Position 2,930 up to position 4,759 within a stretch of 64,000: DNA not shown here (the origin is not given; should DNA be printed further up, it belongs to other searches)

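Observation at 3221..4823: Pup (ends in GGQ) paired with a single divergent PafA/Dop-family enzyme, with no Mpa/ARC or proteasome in a reduced, non-actinobacterial-looking context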

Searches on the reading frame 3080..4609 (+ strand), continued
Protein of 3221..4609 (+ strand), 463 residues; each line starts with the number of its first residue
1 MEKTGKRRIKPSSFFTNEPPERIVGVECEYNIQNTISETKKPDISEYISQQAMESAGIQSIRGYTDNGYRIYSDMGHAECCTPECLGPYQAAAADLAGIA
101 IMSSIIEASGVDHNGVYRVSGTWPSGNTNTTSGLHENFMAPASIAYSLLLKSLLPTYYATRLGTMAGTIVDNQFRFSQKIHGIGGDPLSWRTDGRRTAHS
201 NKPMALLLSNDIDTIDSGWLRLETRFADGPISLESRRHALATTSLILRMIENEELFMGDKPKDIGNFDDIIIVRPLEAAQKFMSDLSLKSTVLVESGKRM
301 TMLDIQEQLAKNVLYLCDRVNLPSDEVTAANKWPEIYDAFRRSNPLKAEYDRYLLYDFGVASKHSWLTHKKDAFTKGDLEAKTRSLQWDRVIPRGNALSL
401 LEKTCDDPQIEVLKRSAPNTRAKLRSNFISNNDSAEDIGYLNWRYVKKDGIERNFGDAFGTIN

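Call 65: predict_structure(alignment_id=A1)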
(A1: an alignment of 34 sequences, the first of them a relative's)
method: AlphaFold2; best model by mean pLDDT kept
length: 463 residues; sequences in the alignment: 34
mean_pLDDT: 90.4   pTM: 0.92
mean pLDDT of the five models: 90.4, 89.4, 89.0, 88.9, 88.7
residues with pLDDT >= 90: 355; 70-90: 71; 50-70: 26; < 50: 11
segments of 3 or more residues with pLDDT < 50: 1-4, 126-131
pLDDT, mean of each block of 10 residues (from residue 1): 63 97 96 74 90 97 97 91 98 96 97 86 49 85 95 97 92 91 87 59 88 86 93 95 98 90 90 96 96 98 98 98 98 98 98 94 95 92 91 90 77 97 96 86 94 93 81
secondary structure, 60 per line:
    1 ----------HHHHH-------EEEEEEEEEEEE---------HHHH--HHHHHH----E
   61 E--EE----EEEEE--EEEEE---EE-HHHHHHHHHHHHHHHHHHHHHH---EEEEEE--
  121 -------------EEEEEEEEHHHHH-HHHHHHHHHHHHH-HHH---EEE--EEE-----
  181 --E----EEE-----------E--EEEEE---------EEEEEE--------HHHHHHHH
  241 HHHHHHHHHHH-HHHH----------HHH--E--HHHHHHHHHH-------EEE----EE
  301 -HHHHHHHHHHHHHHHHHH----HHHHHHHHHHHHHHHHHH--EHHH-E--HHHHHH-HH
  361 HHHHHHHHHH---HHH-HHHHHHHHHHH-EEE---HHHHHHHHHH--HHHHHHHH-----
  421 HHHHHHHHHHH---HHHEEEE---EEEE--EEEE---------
elements in order: H11-15 E23-34 H44-47 H50-55 E70-74 E77-81 H88-109 E113-118 E134-141 H142-146 H148-160 E168-170 E173-175 E188-190 E205-209 E219-224 H233-251 H253-256 H275-284 E292-294 H302-319 H324-341 H352-357 H359-370 H378-388 E390-392 H396-405 H408-415 H421-431 E438-441 E445-448 E451-454

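Call 67: fold_search(model_id=the predicted structure, library=pdb)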
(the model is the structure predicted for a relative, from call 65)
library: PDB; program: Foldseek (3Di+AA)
matches with E <= 10: 306; with E <= 0.001: 23
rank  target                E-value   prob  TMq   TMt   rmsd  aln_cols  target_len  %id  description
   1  4b0r                  5.4e-24  1.00  0.76  0.77   3.9       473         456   20  Structure of the Deamidase-Depupylase Dop of the Prokaryotic Ubiquitin-like Modification Pathway (released 2012-09-12)
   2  7oyh_A                6.6e-23  1.00  0.75  0.74   4.2       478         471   20  Crystal structure of depupylase Dop in complex with Pup and ADP/tetrafluoromagnesate (released 2021-12-01)
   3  7oxv                  1.1e-22  1.00  0.75  0.70   4.2       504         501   20  Crystal structure of depupylase Dop in the Dop-loop-inserted state (released 2021-12-01)
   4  4bjr_B                1.3e-22  1.00  0.75  0.71   4.4       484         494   19  Crystal structure of the complex between Prokaryotic Ubiquitin-like Protein Pup and its Ligase PafA (released 2013-05-01)
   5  4bjr_A                2.3e-22  1.00  0.74  0.69   4.6       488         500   19  Crystal structure of the complex between Prokaryotic Ubiquitin-like Protein Pup and its Ligase PafA (released 2013-05-01)
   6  7oxy_A                3.3e-22  1.00  0.76  0.75   4.2       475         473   19  Crystal structure of depupylase Dop in complex with Pup and AMP-PCP (released 2021-12-01)
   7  5lrt                  3.5e-22  1.00  0.76  0.76   4.2       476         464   20  Structure of the Deamidase-Depupylase Dop of the Prokaryotic Ubiquitin-like Modification Pathway in Complex with ADP and (released 2017-02-01)
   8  7oy3_A                4.5e-22  1.00  0.76  0.74   4.2       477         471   20  Crystal structure of depupylase Dop in complex with phosphorylated Pup and ADP (released 2021-12-01)
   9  9cku_G                2.9e-20  1.00  0.68  0.81   3.9       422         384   21  Complex of M. smegmatis Dop with M. tuberculosis CoaX and Pup91 (released 2024-11-13)
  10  4b0t_B                9.2e-17  1.00  0.69  0.68  11.5       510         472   17  Structure of the Pup Ligase PafA of the Prokaryotic Ubiquitin-like Modification Pathway in Complex with ADP (released 2012-09-12)
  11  4b0t_A                4.3e-16  1.00  0.69  0.68  11.4       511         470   18  Structure of the Pup Ligase PafA of the Prokaryotic Ubiquitin-like Modification Pathway in Complex with ADP (released 2012-09-12)
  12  1tt4_A                1.9e-07  1.00  0.46  0.57   6.8       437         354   12  Structure of NP459575, a predicted glutathione synthase from Salmonella typhimurium (released 2004-08-17)
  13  1r8g_A                6.1e-07  1.00  0.45  0.56   6.7       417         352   11  Structure and function of YbdK (released 2004-08-17)
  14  1r8g_B                1.5e-06  1.00  0.45  0.55   7.1       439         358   11  Structure and function of YbdK (released 2004-08-17)
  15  3ln7_B                2.4e-05  1.00  0.46  0.32   8.4       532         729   10  Crystal structure of a bifunctional glutathione synthetase from Pasteurella multocida (released 2011-04-13)
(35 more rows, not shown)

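Call 72: search_protein_families(library=padloc, proteins=[window:3221-4609:+], max_evalue=0.01)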
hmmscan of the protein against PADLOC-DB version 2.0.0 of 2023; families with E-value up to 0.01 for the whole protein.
window:3221-4609:+ (463 aa): 0 families

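Call 88: list_cluster_members(proteins=[P0037, P0065, P0100, P0105, P0117, P0128, P0132, P0150, P0158, P0176])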
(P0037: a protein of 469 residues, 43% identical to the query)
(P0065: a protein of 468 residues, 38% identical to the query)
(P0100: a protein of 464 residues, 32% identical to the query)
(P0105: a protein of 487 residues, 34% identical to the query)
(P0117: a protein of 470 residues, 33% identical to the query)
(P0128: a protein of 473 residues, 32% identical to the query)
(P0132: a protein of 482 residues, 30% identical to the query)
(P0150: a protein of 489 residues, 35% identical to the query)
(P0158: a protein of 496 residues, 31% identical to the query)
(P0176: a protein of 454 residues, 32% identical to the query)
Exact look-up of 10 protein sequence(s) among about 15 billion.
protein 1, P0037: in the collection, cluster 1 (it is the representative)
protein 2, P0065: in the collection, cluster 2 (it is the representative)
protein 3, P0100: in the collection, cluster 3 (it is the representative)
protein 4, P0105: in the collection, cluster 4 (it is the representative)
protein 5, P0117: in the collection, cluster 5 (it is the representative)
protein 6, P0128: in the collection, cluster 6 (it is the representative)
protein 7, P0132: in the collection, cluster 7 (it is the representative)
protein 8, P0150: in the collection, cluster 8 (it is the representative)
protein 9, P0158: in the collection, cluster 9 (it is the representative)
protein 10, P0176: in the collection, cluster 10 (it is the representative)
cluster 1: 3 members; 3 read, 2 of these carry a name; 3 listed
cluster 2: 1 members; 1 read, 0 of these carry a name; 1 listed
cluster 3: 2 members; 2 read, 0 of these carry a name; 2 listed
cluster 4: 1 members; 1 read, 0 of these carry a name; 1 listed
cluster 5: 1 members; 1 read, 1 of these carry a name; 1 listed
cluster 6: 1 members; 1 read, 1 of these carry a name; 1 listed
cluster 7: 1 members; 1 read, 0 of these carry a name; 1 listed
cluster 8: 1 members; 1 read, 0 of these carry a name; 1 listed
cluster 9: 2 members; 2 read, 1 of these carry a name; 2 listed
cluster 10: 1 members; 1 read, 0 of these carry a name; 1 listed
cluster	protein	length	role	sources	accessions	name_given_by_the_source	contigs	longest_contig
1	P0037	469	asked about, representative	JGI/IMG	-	hypothetical protein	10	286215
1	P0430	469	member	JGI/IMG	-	hypothetical protein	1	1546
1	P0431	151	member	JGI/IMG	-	-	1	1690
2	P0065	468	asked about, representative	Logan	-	-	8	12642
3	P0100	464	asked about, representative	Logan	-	-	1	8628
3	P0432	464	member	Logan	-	-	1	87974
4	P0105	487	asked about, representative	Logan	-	-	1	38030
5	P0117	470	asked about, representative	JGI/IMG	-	proteasome accessory factor A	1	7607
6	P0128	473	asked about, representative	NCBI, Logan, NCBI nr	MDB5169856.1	MAG: proteasome accessory factor PafA2 [Candidatus Saccharibacteria bacterium] | proteasome accessory factor PafA2 [Candidatus Saccharibacteria bacterium]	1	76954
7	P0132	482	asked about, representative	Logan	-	-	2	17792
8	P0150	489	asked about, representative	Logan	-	-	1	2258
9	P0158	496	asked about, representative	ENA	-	-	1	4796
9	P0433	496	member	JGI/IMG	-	hypothetical protein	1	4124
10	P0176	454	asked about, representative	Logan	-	-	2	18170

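Call 92: search_dna_similar(query=window:3221-4609:+, collection=plasmids, mode=protein, max_rows=8, max_evalue=0.001)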
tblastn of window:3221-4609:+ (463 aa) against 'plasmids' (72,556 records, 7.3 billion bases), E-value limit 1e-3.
Records with a match: 2; places in all: 2; records where one place covers at least 80% of the query: 0.
Best place of each record, by identity: <60% 2.
By first word of the organism name: Tsukamurella 1; Nonomuraea 1.
By predicted mobility (MOB-suite, as given by PLSDB): non-mobilizable 2.
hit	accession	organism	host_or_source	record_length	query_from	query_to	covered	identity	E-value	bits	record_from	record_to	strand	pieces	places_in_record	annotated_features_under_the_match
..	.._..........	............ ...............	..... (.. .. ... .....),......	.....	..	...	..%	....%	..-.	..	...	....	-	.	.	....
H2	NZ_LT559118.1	Nonomuraea gerenzanensis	-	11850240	29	319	63%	22.7%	8e-4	50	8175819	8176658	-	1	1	none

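Call 93: search_dna_similar(query=window:3221-4609:+, collection=phages, mode=protein, max_rows=8, max_evalue=0.001)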
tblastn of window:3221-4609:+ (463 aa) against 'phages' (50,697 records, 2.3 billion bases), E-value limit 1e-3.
Records with a match: 1; places in all: 1; records where one place covers at least 80% of the query: 1.
Best place of each record, by identity: <60% 1.
By first word of the organism name: Bacteriophage 1.
By host as written in the record: - 1.
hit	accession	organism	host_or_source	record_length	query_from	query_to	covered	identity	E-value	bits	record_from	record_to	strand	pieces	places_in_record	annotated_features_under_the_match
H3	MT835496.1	Bacteriophage sp.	human fecal samples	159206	43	434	85%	24.9%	2e-8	63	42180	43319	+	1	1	record has no annotation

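Call 94: get_annotated_region(hit=H3, flank=6000)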
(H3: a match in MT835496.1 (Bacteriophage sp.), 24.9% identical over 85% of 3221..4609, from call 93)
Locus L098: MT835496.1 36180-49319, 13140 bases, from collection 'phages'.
description: UNVERIFIED: Bacteriophage sp. clone scaffold_40 genomic sequence.
organism: Bacteriophage sp. (NCBI taxid 38018)
taxonomy: Viruses
host: -; source: human fecal samples; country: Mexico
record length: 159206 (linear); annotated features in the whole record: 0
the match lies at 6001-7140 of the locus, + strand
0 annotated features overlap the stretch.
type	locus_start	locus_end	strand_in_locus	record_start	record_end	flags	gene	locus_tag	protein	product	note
